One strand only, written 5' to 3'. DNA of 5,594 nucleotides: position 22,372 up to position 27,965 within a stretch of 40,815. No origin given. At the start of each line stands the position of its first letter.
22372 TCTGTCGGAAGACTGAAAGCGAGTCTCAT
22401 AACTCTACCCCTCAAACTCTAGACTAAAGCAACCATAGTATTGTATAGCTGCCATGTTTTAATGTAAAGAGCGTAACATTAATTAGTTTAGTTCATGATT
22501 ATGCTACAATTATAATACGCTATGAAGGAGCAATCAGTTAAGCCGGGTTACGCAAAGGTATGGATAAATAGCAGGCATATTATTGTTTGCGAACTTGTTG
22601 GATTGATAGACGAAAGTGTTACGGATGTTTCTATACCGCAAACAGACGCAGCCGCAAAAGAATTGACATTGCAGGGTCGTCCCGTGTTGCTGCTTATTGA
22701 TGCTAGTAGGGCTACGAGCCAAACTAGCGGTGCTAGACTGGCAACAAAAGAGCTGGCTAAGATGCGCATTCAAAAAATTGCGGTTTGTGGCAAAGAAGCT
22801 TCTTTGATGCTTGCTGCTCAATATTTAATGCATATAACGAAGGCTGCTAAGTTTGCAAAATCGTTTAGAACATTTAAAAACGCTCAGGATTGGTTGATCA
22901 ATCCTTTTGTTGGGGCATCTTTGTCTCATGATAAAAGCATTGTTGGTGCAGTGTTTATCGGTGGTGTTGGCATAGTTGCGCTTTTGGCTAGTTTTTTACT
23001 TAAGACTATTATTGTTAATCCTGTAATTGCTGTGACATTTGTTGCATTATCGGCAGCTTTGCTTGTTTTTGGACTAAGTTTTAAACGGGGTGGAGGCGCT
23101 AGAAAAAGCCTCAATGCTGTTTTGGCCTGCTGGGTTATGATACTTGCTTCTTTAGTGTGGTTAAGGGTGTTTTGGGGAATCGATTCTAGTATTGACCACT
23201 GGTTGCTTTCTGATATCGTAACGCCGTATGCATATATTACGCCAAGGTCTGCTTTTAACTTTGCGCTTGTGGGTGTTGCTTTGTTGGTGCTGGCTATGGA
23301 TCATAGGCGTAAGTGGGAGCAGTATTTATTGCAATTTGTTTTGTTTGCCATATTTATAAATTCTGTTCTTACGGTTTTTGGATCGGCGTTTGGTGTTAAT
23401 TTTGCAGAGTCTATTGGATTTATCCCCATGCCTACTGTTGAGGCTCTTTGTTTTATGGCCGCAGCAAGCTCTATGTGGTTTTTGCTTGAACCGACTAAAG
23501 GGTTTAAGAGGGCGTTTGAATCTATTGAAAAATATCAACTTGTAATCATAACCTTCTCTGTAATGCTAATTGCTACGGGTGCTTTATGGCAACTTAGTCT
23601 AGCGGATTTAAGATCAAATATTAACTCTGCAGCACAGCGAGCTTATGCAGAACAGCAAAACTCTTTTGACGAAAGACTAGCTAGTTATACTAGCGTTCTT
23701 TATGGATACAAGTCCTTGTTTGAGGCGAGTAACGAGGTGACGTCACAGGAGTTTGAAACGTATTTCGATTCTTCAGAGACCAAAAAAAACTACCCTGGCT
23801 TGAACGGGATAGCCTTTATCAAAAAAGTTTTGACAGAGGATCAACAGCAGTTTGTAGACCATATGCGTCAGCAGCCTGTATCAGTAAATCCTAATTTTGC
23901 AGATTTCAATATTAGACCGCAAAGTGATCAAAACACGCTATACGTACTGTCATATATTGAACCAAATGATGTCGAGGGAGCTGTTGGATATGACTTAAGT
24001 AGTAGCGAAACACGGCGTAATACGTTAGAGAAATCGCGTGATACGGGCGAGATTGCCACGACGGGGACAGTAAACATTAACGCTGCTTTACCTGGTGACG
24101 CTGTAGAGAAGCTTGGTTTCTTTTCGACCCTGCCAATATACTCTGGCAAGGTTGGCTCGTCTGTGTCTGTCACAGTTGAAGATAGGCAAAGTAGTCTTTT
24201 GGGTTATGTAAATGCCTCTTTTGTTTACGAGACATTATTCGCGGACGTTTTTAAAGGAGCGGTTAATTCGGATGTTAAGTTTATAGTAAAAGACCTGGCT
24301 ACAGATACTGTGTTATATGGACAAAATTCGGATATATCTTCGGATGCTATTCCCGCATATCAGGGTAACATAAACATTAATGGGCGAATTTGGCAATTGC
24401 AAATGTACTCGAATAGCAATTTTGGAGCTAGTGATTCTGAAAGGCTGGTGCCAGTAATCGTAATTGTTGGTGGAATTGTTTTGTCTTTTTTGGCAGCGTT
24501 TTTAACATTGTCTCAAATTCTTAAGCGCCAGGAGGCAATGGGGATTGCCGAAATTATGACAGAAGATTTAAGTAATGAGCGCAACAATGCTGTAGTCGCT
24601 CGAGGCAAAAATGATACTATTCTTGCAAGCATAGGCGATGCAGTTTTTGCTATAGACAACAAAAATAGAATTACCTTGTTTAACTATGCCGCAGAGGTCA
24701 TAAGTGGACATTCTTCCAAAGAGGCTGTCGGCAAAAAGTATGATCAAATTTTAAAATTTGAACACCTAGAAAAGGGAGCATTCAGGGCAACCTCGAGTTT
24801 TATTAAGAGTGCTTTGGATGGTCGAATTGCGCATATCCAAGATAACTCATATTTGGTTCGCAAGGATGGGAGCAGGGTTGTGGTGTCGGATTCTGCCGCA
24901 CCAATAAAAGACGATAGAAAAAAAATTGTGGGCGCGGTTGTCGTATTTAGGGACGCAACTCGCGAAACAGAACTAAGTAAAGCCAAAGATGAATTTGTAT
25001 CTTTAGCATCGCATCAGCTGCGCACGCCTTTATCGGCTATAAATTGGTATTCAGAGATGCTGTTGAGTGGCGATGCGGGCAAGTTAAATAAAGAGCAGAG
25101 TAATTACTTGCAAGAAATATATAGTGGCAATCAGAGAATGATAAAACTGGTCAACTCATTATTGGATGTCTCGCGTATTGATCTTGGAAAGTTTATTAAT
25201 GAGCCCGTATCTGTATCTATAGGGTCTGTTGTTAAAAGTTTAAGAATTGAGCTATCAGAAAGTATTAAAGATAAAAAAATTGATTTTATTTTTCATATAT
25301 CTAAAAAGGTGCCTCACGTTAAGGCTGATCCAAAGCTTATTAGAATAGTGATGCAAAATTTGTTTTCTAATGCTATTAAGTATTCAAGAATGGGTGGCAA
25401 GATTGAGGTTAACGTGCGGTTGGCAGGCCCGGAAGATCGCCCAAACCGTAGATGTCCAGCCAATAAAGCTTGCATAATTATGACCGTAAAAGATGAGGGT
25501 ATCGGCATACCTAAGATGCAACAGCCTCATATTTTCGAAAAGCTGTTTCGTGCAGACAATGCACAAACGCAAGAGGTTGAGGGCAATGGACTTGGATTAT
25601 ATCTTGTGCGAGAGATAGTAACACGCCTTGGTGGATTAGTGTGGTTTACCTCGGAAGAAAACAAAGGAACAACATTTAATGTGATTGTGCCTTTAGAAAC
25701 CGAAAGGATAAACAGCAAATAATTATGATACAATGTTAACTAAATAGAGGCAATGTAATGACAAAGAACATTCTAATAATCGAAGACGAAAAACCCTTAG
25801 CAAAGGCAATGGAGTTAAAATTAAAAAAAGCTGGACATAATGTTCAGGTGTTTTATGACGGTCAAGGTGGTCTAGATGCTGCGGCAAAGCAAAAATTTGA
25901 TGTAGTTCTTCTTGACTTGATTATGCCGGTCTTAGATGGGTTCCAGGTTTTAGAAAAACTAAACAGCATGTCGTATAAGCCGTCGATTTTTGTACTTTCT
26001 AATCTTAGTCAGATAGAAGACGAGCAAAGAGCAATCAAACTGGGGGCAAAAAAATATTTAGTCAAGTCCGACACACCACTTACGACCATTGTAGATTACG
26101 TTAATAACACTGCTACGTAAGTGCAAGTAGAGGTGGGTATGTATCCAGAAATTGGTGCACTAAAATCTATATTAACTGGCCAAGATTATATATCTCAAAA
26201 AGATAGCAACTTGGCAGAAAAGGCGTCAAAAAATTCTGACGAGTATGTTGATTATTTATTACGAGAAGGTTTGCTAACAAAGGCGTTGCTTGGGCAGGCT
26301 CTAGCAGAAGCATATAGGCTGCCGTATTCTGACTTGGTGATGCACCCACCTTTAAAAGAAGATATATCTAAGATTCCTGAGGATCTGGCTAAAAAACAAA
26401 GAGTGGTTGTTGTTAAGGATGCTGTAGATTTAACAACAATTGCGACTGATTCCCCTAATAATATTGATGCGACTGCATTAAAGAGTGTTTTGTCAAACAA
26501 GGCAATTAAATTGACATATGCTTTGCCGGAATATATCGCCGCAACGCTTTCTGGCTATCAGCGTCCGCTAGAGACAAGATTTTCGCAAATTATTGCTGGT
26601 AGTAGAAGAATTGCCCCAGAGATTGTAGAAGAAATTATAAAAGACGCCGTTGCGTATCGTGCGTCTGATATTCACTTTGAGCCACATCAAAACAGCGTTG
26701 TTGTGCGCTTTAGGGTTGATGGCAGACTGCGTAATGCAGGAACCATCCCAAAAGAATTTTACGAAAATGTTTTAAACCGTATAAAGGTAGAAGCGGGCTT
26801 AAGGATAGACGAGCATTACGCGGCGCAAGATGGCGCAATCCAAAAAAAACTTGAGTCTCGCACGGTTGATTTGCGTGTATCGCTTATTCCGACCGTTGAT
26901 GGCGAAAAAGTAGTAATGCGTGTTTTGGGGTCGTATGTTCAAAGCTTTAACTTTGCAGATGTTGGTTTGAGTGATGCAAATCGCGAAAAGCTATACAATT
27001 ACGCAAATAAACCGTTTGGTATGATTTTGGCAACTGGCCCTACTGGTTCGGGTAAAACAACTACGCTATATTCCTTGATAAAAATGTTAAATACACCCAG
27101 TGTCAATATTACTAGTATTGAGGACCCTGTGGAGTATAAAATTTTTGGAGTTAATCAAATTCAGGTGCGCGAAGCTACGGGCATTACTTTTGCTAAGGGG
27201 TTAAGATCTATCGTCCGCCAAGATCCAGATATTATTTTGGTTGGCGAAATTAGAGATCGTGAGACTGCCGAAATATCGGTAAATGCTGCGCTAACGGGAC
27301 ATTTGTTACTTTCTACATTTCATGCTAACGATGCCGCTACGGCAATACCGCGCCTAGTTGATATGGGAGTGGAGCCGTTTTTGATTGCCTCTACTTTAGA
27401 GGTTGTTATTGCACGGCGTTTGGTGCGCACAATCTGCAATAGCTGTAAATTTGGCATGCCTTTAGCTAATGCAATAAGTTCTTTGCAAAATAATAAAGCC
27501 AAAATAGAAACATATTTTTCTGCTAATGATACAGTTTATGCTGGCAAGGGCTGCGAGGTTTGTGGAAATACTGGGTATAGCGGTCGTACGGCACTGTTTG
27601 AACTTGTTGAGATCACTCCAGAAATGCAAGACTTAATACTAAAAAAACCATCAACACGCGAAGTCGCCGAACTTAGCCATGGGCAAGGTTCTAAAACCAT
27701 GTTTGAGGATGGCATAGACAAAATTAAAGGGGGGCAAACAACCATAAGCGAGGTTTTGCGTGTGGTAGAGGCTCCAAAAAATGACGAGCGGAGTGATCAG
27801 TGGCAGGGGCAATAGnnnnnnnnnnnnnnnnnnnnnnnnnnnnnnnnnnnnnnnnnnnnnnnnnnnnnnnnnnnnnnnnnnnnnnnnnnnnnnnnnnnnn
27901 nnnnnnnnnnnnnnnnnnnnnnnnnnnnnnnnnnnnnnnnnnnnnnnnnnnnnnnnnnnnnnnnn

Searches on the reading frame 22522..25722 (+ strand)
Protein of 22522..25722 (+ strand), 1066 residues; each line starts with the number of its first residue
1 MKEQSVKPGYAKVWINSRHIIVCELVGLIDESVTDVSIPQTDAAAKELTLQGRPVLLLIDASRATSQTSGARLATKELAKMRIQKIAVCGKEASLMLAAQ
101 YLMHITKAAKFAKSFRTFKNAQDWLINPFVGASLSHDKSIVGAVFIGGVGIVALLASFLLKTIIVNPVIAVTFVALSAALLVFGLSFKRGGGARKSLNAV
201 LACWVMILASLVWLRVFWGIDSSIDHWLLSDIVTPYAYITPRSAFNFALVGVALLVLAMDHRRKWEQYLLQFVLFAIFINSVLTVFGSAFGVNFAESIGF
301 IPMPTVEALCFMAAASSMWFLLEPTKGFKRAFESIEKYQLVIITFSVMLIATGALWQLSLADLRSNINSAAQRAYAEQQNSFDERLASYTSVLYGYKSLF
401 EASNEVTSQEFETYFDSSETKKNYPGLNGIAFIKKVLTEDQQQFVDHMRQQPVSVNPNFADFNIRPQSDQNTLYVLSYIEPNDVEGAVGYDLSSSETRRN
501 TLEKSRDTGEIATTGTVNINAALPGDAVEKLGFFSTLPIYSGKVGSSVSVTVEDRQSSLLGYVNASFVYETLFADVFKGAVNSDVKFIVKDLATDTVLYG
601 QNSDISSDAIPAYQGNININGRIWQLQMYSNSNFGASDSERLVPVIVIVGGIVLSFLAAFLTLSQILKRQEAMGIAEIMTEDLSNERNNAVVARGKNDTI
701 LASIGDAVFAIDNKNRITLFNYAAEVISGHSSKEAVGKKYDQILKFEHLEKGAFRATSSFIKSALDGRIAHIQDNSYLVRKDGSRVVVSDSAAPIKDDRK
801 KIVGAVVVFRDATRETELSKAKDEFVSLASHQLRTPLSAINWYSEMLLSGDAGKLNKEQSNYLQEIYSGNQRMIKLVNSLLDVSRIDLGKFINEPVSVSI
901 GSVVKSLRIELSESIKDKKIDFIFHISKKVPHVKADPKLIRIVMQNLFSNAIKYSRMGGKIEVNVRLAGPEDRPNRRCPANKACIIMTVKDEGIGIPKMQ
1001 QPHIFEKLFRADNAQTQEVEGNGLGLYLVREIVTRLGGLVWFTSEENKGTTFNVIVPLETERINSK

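Call 23: search_protein_families(library=pfam, proteins=[window:22522-25722:+], max_evalue=0.001)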
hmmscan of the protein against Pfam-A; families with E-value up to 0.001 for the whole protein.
window:22522-25722:+ (1066 aa): 6 families
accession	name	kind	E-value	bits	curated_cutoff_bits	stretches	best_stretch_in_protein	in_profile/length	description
PF03924.19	CHASE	-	1.1e-34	120.3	25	1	405-594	2-181/189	CHASE domain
PF02518.31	HATPase_c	-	1.8e-25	90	26.4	1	936-1059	2-110/111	Histidine kinase-, DNA gyrase B-, and HSP90-like ATPase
PF00512.31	HisKA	-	1.2e-17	64.1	26.9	1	821-888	1-65/66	His Kinase A (phospho-acceptor) domain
PF13426.13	PAS_9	-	1e-09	39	27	1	706-813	2-102/103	PAS domain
PF00989.32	PAS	-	1.8e-09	38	22.6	1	698-811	4-112/113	PAS fold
PF08448.16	PAS_4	-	4.4e-06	27.3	23.1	1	702-815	2-108/110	PAS fold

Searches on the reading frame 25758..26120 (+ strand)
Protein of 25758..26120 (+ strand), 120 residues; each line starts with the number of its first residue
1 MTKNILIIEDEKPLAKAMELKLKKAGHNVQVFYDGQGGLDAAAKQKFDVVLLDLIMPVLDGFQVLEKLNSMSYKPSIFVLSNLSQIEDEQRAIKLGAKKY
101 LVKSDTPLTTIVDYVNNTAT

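Call 3: search_protein_families(library=pfam, proteins=[window:25758-26120:+], max_evalue=1)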
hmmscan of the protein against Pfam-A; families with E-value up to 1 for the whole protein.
window:25758-26120:+ (120 aa): 4 families
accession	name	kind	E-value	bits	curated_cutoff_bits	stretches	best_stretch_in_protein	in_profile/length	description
PF00072.30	Response_reg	-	2.5e-22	79.6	30.2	1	5-104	1-100/111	Response regulator receiver domain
PF13847.12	Methyltransf_31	-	0.066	13.3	27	1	42-92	70-128/145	Methyltransferase domain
PF00571.33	CBS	-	0.11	13.3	24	1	1-37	5-40/57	CBS domain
PF01785.22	Closter_coat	-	0.15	11.8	21.3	1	71-107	137-173/189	Closterovirus coat protein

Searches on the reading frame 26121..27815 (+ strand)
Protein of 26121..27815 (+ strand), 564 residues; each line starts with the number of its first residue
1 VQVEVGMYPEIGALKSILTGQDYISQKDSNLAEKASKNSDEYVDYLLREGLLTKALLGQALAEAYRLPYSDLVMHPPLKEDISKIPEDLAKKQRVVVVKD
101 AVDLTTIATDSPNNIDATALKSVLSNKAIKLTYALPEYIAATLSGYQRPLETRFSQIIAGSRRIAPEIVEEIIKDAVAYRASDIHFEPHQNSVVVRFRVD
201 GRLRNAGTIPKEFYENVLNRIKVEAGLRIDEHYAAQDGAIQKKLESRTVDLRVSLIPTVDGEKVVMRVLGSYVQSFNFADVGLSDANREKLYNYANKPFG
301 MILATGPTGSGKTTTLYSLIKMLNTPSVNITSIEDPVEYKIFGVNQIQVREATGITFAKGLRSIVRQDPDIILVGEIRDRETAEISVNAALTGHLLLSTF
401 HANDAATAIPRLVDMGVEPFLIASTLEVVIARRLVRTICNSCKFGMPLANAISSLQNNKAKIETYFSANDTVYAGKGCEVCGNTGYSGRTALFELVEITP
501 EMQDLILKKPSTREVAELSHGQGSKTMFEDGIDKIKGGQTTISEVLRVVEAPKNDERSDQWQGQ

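Call 3: search_protein_families(library=pfam, proteins=[window:26121-27815:+], max_evalue=1)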
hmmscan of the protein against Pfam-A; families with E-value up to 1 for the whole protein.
window:26121-27815:+ (564 aa): 20 families
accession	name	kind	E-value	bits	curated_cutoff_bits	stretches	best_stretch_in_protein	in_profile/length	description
PF00437.27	T2SSE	-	6.6e-118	394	24.9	1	167-547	10-370/370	Type II/IV secretion system protein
PF05157.20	MshEN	-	3.1e-05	24.3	23.1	1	65-150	1-87/90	MshEN domain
PF13401.12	AAA_22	-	0.0043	17.8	27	1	300-327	6-36/130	AAA domain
PF00004.35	AAA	-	0.0055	17.6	21.2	1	302-377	1-66/131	ATPase family associated with various cellular activities (AAA)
PF25199.1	nSTAND_NTPase5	-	0.0069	16.6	34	1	297-324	39-66/145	Novel STAND NTPase 5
PF04665.18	Pox_A32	-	0.024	14.6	22.8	1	294-323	9-37/242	Poxvirus A32 protein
PF13173.12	AAA_14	-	0.034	14.6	27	1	301-342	4-46/129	AAA domain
PF20720.3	nSTAND3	-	0.039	14.1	27.2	1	300-338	18-56/155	Novel STAND NTPase 3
PF13662.12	Toprim_4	-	0.045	14.4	25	1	279-333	35-84/85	Toprim domain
PF13555.12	AAA_29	-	0.058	13.6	27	1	299-323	22-46/61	P-loop containing region of AAA domain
PF00005.33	ABC_tran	-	0.059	14.4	25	1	304-332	16-44/137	ABC transporter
PF13086.12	AAA_11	-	0.059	13.6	27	1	288-324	7-42/257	AAA domain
PF13238.12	AAA_18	-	0.075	13.9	29.4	1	302-333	1-31/128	AAA domain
PF12775.13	AAA_7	-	0.082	12.9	25.8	1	302-332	36-66/181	P-loop containing dynein motor region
PF13207.12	AAA_17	-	0.084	13.6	27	0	305-330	1-26/136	AAA domain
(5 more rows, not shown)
